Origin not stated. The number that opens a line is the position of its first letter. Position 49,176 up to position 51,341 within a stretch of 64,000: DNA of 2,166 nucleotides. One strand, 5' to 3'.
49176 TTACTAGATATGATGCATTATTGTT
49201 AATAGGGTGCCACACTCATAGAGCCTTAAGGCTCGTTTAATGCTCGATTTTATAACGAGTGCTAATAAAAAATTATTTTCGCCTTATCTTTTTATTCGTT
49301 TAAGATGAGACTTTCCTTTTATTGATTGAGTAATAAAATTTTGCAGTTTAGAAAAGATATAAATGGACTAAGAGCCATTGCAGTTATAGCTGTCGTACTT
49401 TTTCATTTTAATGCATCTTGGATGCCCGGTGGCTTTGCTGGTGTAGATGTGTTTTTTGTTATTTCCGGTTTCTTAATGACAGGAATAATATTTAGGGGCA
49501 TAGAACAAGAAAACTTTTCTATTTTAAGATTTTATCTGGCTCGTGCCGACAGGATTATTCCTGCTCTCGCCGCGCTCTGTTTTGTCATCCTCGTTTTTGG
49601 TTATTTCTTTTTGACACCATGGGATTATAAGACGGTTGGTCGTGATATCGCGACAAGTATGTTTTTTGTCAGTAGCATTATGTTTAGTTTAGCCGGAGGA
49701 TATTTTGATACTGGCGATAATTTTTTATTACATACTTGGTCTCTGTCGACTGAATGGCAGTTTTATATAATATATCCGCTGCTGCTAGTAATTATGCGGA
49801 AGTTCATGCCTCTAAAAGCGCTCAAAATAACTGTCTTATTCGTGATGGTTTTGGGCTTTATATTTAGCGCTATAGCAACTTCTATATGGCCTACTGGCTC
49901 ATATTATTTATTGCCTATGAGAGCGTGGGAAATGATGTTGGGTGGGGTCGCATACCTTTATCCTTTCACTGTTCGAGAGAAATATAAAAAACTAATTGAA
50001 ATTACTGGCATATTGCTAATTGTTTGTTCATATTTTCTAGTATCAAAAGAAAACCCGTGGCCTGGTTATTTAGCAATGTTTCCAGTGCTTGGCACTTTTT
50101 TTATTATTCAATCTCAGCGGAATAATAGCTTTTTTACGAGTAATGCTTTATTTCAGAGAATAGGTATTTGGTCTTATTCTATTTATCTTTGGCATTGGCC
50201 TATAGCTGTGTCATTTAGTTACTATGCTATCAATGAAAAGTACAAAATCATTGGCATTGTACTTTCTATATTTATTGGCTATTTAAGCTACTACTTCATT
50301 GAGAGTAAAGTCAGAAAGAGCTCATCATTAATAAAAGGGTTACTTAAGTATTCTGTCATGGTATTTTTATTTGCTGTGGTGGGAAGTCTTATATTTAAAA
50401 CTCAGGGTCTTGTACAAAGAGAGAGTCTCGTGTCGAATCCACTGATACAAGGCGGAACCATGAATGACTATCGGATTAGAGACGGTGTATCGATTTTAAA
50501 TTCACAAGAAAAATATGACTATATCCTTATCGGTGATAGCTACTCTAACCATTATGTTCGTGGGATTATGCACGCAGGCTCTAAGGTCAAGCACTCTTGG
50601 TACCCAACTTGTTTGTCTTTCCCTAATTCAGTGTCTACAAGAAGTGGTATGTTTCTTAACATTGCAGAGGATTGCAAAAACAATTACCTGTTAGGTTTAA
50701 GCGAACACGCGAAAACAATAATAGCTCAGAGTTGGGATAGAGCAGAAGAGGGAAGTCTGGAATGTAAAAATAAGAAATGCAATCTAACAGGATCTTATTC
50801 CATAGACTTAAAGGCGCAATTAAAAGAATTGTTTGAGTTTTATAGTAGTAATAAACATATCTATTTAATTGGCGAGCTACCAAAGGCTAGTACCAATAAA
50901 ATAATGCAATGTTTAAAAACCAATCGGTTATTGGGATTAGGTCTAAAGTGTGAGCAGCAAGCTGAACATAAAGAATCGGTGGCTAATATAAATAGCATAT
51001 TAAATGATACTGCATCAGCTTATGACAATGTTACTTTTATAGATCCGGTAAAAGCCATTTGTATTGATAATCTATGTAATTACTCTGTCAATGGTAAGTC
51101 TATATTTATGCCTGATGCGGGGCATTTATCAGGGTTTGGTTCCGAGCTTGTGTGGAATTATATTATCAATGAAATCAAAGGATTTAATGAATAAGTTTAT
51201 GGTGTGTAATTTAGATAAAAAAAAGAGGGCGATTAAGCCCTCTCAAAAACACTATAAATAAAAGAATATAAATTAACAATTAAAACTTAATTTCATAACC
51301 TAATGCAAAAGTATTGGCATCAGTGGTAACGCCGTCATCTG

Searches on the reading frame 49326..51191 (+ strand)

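Call 82: search_protein_families(library=pfam, proteins=[window:49326-51191:+], max_evalue=0.00001)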
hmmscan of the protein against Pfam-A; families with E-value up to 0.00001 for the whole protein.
window:49326-51191:+ (622 aa): 2 families
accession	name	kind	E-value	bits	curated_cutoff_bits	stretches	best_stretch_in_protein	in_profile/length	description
PF01757.29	Acyl_transf_3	-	2.1e-27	96.5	31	1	10-319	2-322/326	Acyltransferase domain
PF19040.6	SGNH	-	4.3e-21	76.2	27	1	392-609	18-242/248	SGNH domain (fused to AT3 domains)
